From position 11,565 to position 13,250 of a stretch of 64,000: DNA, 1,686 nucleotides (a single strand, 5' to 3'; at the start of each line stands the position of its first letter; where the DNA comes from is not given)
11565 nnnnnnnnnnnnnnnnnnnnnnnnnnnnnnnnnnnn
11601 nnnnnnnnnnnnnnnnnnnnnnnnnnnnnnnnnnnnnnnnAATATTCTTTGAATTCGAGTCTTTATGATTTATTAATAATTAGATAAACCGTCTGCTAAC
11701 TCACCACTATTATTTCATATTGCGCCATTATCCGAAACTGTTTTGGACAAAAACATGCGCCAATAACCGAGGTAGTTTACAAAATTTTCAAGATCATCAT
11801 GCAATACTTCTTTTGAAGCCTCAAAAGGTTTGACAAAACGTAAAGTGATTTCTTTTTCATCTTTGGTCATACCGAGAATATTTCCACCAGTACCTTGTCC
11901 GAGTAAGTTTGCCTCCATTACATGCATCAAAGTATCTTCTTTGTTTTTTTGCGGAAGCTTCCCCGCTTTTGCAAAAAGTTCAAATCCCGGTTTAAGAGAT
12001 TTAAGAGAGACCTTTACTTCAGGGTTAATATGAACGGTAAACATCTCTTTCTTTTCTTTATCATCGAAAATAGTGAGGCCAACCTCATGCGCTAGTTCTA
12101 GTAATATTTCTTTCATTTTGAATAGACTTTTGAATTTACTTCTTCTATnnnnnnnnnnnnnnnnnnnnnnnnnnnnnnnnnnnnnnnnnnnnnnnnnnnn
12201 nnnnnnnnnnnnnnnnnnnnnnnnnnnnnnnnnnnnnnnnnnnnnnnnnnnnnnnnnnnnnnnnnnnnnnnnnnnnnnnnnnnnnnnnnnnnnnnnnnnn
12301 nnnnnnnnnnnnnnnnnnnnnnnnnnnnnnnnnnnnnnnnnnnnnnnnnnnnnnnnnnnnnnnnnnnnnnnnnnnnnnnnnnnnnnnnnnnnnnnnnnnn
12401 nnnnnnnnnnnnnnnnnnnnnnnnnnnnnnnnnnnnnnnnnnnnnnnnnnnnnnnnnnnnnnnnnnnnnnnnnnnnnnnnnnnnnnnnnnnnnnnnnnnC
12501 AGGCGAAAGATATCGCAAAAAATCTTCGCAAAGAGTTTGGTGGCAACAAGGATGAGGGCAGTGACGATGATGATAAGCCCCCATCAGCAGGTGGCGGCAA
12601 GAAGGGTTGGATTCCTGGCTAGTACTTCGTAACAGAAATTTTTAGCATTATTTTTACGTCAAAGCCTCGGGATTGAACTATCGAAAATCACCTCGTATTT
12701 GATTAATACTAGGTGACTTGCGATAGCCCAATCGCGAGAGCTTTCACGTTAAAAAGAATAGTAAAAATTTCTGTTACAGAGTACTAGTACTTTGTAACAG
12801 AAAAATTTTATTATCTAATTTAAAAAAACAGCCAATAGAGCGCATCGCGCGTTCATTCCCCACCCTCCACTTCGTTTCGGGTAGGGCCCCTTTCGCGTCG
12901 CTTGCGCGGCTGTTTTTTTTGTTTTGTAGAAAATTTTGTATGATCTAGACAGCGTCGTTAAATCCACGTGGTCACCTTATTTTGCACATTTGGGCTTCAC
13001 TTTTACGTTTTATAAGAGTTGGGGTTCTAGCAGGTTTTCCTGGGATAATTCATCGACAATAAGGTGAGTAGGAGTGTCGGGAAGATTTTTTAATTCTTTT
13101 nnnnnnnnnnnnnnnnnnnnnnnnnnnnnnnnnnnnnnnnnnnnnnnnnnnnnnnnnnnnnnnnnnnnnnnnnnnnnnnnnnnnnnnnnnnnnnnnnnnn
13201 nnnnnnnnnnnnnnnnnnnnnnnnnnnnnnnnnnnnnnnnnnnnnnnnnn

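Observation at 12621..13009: Composite repeat between convergent genes: a hairpin MITE abutting a GC-rich core bracketed by A7 and T8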

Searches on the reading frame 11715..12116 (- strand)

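Call 67: search_protein_families(library=pfam, proteins=[window:11715-12116:-], max_evalue=0.01)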
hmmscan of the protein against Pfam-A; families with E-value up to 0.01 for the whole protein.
window:11715-12116:- (133 aa): 1 family
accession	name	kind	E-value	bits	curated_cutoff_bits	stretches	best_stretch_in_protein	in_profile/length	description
PF05932.18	CesT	-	4.6e-06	27.2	22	1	47-120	45-119/119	Tir chaperone protein (CesT) family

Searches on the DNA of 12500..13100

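Call 8: search_rna_families(source=window, start=12500, end=13100, threshold=evalue, max_evalue=10)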
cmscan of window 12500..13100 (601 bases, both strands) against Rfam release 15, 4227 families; matches with E-value up to 10: 18.
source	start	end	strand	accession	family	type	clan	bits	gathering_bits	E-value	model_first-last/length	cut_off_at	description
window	12653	12752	-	RF04145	MIR8706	Gene; miRNA;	-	28.5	95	0.0022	1-101/101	no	MIR8706 microRNA precursor family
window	12732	12811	+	RF00243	traJ_5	Cis-reg;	CL00016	26.8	50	0.041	1-109/109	no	traJ 5' UTR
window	12665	12739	-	RF04131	mir-2032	Gene; miRNA;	-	25.5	100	0.013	1-77/77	no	mir-2032 microRNA precursor family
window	12750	12823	+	RF03759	MIR8703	Gene; miRNA;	-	20.2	94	1.3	1-83/83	no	MIR8703 microRNA precursor family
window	12757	12815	+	RF04134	MIR7504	Gene; miRNA;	-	19.2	83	1.3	1-124/124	no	MIR7504 microRNA precursor family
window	12770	12801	+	RF00932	mir-471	Gene; miRNA;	-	18.8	80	0.47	1-66/66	no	mir-471 microRNA precursor family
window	12984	13060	-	RF01121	sR38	Gene; snRNA; snoRNA; CD-box;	-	18.5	50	0.06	1-59/59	no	Small nucleolar RNA sR38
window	12765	12808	+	RF01061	mir-548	Gene; miRNA;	-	18.3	90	1.1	1-84/84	no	mir-548 microRNA precursor family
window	12760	12810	-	RF03926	MIR1435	Gene; miRNA;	-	18.3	94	5.4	1-186/186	no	MIR1435 microRNA precursor family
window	12769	12802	+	RF03973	mir-5615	Gene; miRNA;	-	16.8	82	2.1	11-49/61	no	mir-5615 microRNA precursor family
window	12637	12807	-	RF01251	snR3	Gene; snRNA; snoRNA; HACA-box;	CL00040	16.3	40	3.2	1-193/193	no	Small nucleolar RNA snR3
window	12678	12724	-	RF00900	mir-255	Gene; miRNA;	-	15.9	50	8.1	1-59/59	no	mir-255 microRNA precursor family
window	12671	12935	+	RF03532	SQ2397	Cis-reg;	-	15.7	100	3.2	1-243/243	no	Cis-regulator of HTH transcription factor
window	12772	12801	+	RF03788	MIR5304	Gene; miRNA;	-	15.5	75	3.1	1-80/80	no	MIR5304 microRNA precursor family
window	12673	12808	+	RF01439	S_pombe_snR36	Gene; snRNA; snoRNA; HACA-box;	CL00035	15.4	50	3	1-164/164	no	small nucleolar RNA snR36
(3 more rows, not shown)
